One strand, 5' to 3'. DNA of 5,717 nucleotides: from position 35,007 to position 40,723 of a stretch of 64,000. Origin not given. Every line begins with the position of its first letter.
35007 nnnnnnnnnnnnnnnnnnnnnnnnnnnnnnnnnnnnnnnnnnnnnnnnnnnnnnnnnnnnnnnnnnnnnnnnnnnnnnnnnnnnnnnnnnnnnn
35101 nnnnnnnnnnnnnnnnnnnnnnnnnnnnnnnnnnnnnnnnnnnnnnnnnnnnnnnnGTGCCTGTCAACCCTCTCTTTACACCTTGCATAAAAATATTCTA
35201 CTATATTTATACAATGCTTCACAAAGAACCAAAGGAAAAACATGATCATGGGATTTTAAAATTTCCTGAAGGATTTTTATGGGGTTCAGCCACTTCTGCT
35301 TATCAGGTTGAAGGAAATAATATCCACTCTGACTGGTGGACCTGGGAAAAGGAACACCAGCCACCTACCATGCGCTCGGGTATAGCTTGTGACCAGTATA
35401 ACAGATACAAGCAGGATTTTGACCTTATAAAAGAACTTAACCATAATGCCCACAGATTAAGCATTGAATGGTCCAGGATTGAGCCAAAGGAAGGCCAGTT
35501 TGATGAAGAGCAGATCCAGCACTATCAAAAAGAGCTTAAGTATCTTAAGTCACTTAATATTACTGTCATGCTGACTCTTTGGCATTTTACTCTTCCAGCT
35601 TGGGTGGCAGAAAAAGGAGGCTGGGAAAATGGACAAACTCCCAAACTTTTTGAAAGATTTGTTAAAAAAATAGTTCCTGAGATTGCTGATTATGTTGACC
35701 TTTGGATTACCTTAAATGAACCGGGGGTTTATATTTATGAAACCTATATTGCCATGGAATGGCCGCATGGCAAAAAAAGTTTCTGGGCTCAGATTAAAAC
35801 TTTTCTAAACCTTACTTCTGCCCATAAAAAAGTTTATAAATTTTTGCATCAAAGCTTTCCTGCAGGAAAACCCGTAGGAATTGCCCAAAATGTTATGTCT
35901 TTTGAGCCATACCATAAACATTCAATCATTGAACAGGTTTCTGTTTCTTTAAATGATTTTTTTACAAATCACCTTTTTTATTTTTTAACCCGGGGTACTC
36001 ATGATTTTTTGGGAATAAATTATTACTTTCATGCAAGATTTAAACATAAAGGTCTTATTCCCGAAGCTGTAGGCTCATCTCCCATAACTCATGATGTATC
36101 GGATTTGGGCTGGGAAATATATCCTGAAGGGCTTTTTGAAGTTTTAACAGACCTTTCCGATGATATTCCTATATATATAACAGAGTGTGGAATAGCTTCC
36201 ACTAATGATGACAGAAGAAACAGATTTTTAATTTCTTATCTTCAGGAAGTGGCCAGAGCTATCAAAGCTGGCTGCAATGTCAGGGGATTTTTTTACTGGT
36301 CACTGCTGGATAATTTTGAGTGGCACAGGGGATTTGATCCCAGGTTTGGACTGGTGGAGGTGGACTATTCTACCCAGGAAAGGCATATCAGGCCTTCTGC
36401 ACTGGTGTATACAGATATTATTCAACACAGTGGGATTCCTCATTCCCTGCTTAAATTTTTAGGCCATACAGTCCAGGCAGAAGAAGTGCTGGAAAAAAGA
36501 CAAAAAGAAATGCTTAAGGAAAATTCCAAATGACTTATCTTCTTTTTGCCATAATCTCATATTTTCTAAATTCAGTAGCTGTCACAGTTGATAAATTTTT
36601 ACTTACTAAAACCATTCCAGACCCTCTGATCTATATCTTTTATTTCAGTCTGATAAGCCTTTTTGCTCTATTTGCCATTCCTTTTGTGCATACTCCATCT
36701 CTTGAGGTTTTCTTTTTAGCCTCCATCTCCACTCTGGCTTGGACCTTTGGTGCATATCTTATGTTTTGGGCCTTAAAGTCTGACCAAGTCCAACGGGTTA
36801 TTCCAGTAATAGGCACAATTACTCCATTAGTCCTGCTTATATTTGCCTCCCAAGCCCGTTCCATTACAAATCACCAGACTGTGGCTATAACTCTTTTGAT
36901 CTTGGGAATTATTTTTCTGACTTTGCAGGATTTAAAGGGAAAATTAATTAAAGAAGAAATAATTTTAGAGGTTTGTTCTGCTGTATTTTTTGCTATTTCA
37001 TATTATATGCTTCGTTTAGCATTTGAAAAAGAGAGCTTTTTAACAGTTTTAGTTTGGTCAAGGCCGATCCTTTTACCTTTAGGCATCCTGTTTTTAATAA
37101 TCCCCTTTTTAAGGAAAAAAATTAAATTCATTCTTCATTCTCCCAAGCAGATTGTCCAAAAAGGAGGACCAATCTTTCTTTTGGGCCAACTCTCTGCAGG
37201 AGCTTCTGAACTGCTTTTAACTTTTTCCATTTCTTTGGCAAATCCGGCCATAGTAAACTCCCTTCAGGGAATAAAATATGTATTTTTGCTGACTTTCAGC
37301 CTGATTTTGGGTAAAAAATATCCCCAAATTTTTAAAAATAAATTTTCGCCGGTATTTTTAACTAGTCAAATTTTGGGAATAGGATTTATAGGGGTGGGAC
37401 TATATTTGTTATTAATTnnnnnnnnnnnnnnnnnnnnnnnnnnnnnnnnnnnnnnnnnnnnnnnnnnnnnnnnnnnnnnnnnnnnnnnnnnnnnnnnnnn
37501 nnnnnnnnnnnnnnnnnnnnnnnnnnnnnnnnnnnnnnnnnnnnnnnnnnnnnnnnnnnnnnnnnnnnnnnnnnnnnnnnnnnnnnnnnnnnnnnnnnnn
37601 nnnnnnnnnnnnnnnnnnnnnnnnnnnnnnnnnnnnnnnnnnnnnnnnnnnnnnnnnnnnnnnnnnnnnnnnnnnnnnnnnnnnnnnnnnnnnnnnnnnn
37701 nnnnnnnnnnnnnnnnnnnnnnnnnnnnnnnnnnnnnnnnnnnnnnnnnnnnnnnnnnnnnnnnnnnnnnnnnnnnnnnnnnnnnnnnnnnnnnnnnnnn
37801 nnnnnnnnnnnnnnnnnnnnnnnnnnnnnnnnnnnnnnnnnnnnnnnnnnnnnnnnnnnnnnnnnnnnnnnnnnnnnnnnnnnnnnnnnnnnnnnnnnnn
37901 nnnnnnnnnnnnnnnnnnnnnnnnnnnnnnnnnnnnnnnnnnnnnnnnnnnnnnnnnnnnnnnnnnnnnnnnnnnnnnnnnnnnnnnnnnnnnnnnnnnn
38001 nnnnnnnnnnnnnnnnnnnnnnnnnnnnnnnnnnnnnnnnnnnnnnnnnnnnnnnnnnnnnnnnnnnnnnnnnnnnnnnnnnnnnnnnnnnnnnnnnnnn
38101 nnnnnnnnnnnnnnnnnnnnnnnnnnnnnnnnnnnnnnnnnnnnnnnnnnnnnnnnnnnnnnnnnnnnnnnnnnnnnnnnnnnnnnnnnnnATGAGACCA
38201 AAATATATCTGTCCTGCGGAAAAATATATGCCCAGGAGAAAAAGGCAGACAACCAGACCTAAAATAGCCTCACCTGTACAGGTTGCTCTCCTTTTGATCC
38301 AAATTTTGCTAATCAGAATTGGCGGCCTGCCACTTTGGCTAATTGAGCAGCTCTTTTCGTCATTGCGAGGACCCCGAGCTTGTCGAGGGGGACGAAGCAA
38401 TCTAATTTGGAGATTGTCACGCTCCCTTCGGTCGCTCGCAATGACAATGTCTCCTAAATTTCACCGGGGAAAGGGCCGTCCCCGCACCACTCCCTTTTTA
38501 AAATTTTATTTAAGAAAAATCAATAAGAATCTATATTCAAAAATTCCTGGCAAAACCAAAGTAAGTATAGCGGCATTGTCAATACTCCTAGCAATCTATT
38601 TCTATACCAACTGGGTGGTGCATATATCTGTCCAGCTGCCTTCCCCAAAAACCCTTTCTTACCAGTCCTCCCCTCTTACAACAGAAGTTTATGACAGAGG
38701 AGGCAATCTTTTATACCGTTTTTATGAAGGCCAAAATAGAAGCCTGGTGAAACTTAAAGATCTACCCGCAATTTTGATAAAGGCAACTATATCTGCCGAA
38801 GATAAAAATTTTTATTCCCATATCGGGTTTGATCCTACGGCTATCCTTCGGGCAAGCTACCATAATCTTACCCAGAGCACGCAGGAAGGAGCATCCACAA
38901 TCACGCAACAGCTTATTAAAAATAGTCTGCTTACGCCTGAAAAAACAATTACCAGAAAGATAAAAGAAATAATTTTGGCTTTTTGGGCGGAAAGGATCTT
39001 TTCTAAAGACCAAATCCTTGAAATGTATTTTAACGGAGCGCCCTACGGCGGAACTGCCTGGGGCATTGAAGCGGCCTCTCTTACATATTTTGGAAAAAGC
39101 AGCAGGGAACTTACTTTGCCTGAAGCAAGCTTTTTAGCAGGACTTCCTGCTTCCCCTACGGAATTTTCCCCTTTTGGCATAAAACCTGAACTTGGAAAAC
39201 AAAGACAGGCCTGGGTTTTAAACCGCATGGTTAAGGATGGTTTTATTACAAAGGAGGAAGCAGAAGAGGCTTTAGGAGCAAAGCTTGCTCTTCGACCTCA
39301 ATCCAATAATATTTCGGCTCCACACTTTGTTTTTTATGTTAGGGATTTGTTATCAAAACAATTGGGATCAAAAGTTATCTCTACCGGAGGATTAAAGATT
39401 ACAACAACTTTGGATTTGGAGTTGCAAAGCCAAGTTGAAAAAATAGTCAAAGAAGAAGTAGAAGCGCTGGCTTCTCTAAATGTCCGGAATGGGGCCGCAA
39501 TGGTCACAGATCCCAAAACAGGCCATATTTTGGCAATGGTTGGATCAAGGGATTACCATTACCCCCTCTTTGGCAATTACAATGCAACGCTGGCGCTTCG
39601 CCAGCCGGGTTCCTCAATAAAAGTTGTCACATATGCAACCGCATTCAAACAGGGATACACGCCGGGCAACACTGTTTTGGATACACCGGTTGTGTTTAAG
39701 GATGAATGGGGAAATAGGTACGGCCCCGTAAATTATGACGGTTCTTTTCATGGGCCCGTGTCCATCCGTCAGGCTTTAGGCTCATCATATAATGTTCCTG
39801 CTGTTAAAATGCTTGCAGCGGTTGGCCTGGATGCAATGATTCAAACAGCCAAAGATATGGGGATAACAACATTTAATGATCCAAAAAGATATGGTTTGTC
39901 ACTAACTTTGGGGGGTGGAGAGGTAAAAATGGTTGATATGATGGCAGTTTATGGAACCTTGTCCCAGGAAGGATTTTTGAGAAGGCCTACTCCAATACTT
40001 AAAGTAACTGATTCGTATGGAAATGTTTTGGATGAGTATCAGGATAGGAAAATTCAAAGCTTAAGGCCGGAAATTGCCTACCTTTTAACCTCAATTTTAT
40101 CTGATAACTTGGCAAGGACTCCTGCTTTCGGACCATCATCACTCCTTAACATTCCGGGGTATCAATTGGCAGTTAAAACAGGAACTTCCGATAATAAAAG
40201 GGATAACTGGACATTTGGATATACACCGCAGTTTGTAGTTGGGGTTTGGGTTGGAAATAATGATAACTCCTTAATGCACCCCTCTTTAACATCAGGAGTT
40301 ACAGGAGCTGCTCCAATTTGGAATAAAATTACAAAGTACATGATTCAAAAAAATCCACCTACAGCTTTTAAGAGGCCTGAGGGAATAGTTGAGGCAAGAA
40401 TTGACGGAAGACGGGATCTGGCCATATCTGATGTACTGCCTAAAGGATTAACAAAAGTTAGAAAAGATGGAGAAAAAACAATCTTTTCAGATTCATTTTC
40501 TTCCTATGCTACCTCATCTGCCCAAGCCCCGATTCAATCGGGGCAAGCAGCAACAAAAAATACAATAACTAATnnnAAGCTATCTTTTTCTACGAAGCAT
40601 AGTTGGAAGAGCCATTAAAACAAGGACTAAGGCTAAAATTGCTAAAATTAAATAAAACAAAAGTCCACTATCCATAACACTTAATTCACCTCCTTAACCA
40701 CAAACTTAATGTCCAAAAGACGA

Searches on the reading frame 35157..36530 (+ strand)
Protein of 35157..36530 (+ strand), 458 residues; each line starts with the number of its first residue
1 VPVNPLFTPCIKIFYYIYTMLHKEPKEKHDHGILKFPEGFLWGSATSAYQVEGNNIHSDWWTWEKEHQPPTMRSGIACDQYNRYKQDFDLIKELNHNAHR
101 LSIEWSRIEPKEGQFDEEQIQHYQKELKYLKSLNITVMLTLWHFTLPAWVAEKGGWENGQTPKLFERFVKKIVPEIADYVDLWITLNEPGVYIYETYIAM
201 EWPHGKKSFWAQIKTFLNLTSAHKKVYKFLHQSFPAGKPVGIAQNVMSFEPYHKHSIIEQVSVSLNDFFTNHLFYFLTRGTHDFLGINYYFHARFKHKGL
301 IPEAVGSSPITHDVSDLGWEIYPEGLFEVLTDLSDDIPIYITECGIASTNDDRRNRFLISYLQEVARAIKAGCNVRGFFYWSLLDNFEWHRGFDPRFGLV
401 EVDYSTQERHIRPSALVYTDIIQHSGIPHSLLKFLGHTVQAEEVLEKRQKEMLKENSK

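Call 6: search_protein_families(library=pfam, proteins=[window:35157-36530:+], max_evalue=0.01)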
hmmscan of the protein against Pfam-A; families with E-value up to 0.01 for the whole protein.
window:35157-36530:+ (458 aa): 2 families
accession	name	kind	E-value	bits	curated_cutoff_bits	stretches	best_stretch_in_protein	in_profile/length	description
PF00232.24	Glyco_hydro_1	-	1e-83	281.7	22.6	2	35-274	4-249/453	Glycosyl hydrolase family 1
PF02449.21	Glyco_hydro_42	-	2.6e-05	24.2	21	1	82-153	10-79/376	Beta-galactosidase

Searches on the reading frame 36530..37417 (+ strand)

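Call 6: search_protein_families(library=pfam, proteins=[window:36530-37417:+], max_evalue=0.01)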
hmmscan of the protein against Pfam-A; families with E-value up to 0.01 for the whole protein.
window:36530-37417:+ (296 aa): 1 family
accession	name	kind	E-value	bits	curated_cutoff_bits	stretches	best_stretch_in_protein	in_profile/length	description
PF00892.27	EamA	-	1.5e-06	29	28.2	1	3-131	3-134/135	EamA-like transporter family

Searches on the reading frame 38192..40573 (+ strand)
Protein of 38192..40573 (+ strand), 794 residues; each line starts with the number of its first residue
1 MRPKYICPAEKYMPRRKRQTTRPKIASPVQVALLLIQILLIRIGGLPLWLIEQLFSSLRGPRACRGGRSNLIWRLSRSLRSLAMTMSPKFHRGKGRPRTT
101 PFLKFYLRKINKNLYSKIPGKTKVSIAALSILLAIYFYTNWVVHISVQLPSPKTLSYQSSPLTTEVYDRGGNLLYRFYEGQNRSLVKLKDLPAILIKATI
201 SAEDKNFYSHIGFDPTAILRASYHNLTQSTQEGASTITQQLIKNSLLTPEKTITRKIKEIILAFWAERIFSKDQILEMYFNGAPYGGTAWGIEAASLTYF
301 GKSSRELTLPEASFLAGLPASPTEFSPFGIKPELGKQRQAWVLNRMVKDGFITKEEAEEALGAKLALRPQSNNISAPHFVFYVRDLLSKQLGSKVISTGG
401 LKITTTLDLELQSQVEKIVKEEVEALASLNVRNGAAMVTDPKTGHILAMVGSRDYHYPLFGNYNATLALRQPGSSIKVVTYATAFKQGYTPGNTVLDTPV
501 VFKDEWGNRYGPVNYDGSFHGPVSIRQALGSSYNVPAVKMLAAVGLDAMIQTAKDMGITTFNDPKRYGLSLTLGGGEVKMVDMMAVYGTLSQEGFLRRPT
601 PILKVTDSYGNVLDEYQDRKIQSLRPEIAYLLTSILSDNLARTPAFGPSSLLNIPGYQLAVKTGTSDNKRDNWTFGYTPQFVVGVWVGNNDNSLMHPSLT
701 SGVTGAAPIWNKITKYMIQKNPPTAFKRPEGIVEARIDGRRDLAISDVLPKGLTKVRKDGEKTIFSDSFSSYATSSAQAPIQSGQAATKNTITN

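Call 6: search_protein_families(library=pfam, proteins=[window:38192-40573:+], max_evalue=0.01)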
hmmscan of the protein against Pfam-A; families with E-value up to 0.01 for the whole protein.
window:38192-40573:+ (794 aa): 2 families
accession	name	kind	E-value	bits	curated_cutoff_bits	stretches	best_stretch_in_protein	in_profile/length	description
PF00912.28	Transgly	-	1.3e-58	197.8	27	1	172-346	3-177/178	Transglycosylase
PF00905.27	Transpeptidase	-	1.4e-22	80.7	22.1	1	434-699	1-283/299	Penicillin binding protein transpeptidase domain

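Call 82: find_related_loci(query=window:38192-40573:+, collection=genome_contigs, flank=10000)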
Query window:38192-40573:+ (794 aa) in genome_contigs; peptide patterns used: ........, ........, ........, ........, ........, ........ (x = any residue, [..] = any of these).
599 stretches matched a pattern (row limit reached: there are more); 594 encode a relative of the query (tblastn E <= 1e-3); the best 80 are kept; 80 distinct loci.
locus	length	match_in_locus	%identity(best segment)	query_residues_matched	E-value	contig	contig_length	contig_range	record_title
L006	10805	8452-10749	51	28-776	0e+0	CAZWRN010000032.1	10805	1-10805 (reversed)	MAG TPA_asm: uncultured Gammaproteobacteria bacterium isolate binchicken_co105_146 genome assembly, contig: NODE_7926_le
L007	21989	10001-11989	54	99-752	0e+0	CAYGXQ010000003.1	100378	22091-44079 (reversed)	MAG TPA_asm: uncultured Gammaproteobacteria bacterium isolate ERP119294_co1_458 genome assembly, contig: NODE_205_length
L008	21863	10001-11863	54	131-752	0e+0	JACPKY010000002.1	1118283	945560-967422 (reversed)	MAG: Candidatus Gottesmanbacteria bacterium isolate NC_groundwater_507_Ag_S-0.1um_40_14 S35_SO-1_scaffold_146377, whole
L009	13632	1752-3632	52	124-752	0e+0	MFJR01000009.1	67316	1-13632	MAG: Candidatus Gottesmanbacteria bacterium RIFCSPLOWO2_01_FULL_39_12b rifcsplowo2_01_scaffold_388, whole genome shotgun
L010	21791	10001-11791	53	150-742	0e+0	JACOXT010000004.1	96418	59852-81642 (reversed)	MAG: Candidatus Levyibacteriota bacterium isolate NC_groundwater_160_Ag_S-0.1um_36_20 S4_GD2017_2_S1_scaffold_232, whole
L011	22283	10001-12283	45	2-742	0e+0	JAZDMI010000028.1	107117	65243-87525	MAG: Candidatus Gottesmanbacteria bacterium isolate MEGAHIT-group-0.642 k141_1570499, whole genome shotgun sequence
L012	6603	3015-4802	54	149-742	0e+0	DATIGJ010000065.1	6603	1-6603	MAG TPA_asm: Patescibacteria group bacterium isolate SMAG_U16418 k141_878568, whole genome shotgun sequence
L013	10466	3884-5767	50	128-741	0e+0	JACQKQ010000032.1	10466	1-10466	MAG: Candidatus Levyibacteriota bacterium isolate NC_groundwater_1181_Ag_S-0.1um_42_368 S_p1_S3_coassembly_k141_1394807,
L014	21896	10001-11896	49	129-737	0e+0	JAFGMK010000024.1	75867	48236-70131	MAG: Candidatus Paceibacterota bacterium isolate Zod_Metabat.464 k87_7108571, whole genome shotgun sequence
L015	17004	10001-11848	49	124-740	0e+0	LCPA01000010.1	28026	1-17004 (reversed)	MAG: Microgenomates group bacterium GW2011_GWF2_47_9 UY18_C0010, whole genome shotgun sequence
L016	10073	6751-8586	51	147-754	0e+0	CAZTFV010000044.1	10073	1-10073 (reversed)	MAG TPA_asm: uncultured Gammaproteobacteria bacterium isolate SRP269290_co1_791 genome assembly, contig: NODE_10560_leng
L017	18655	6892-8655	53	148-733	0e+0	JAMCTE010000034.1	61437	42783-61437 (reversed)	MAG: Patescibacteria group bacterium isolate FK_Sedi_A_Bin.181 NODE_802_length_61437_cov_3.1708, whole genome shotgun se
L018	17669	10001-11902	50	124-737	0e+0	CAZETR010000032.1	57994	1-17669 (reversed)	MAG TPA_asm: uncultured Gammaproteobacteria bacterium isolate binchicken_co203_46 genome assembly, contig: k141_4018388,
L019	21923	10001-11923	51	101-733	0e+0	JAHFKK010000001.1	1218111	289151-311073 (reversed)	MAG: Candidatus Gottesmanbacteria bacterium isolate nzgw408 NODE_1_length_1218112_cov_6.992134, whole genome shotgun seq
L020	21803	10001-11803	50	138-737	0e+0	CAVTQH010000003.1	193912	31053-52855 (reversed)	MAG: Candidatus Amesbacteria bacterium isolate MFD00709.bin.1.50 genome assembly, contig: contig_36186, whole genome sho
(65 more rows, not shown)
